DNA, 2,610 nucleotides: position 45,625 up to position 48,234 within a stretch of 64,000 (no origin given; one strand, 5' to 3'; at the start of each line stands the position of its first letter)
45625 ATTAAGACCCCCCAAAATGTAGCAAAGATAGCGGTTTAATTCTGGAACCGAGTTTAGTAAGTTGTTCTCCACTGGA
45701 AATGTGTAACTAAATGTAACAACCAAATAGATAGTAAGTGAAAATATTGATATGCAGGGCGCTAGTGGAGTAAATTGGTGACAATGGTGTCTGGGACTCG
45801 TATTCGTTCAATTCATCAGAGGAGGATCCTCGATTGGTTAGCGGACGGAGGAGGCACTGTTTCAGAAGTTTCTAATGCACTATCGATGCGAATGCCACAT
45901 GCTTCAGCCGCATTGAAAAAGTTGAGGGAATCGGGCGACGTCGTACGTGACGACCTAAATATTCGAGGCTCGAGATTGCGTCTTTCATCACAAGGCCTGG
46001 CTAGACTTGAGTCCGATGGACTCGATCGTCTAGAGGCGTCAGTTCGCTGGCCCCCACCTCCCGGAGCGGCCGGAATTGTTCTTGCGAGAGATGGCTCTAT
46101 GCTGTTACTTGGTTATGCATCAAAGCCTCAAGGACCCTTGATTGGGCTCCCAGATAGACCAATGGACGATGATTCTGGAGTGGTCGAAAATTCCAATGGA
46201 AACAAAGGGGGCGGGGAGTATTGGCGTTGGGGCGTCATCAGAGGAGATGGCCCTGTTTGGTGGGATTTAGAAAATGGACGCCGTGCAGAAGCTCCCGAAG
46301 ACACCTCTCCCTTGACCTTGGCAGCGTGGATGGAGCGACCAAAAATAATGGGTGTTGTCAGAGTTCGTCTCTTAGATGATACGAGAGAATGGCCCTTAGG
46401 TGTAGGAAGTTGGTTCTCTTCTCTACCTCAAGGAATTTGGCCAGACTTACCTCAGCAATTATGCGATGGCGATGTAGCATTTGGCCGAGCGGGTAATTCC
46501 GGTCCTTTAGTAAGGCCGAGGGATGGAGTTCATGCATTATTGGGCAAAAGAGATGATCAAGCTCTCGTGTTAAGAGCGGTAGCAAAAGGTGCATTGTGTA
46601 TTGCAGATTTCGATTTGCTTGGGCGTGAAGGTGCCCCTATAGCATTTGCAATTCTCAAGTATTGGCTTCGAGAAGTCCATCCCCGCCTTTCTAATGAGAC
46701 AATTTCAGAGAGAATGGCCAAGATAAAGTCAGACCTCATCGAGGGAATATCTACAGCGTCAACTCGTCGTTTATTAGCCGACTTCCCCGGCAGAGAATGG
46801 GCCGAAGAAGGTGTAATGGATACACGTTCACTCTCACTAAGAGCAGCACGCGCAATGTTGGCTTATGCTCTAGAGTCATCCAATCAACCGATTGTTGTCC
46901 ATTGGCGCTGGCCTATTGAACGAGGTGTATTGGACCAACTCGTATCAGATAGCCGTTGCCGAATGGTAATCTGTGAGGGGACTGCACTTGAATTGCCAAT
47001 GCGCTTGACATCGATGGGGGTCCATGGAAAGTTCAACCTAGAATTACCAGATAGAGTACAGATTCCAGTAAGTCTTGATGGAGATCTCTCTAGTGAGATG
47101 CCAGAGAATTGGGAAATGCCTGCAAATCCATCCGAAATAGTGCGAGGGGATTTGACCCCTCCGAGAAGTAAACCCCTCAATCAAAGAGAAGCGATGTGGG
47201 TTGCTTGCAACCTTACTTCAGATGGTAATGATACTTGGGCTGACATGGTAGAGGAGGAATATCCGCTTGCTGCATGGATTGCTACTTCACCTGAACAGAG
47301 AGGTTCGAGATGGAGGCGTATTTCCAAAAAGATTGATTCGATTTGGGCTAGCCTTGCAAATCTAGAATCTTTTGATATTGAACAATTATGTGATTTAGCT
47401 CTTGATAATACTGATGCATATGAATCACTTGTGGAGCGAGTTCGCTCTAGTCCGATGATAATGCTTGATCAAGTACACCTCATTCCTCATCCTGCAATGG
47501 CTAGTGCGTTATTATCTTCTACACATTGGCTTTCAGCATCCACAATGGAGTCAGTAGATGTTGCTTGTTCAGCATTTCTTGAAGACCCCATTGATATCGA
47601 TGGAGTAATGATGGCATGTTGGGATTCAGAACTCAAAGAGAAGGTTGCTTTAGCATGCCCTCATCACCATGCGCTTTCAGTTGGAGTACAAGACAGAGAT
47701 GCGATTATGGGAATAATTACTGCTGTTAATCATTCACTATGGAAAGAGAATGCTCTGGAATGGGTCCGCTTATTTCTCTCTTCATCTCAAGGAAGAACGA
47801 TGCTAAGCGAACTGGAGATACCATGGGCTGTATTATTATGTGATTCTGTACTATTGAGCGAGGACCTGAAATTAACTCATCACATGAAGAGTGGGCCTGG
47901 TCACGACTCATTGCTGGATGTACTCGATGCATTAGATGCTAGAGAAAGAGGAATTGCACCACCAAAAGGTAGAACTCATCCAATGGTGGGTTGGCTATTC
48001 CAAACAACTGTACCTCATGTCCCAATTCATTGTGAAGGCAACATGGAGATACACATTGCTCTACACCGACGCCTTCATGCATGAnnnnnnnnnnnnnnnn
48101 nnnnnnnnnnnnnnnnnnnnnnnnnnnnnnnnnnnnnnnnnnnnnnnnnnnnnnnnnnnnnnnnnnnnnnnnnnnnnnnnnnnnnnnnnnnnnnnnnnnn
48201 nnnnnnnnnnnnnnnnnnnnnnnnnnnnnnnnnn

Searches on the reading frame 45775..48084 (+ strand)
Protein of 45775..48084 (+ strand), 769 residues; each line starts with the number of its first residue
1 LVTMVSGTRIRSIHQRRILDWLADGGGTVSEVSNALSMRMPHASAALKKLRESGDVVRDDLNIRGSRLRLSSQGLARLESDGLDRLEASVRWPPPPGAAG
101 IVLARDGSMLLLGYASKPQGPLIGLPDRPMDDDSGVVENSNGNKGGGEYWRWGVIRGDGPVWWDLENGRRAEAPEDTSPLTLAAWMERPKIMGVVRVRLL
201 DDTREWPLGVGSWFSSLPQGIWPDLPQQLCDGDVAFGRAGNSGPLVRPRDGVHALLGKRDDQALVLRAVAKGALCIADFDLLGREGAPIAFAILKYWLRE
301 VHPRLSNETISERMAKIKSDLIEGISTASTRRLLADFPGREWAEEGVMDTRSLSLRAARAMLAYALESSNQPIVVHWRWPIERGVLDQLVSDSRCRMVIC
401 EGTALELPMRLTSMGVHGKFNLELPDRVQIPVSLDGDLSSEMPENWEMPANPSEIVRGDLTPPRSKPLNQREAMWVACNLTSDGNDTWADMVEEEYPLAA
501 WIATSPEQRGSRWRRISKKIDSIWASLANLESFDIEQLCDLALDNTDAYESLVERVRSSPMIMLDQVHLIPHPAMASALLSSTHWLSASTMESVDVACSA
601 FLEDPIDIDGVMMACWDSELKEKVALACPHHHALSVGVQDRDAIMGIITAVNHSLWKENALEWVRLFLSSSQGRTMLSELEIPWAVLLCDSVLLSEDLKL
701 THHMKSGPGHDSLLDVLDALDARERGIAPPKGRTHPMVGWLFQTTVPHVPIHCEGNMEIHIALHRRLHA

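Call 8: search_protein_families(library=pfam, proteins=[window:45775-48084:+], max_evalue=0.001)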
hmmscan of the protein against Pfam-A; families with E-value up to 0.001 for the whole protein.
window:45775-48084:+ (769 aa): 0 families

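Call 61: search_protein_families(library=ncbifam, proteins=[window:45775-48084:+], max_evalue=0.01)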
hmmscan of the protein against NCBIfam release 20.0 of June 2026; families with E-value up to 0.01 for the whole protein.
window:45775-48084:+ (769 aa): 1 family
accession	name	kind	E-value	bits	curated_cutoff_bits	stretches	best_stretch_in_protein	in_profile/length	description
NF033788.1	HTH_metalloreg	subfamily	0.00018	21.3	55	1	15-54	13-53/77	metalloregulator ArsR/SmtB family transcription factor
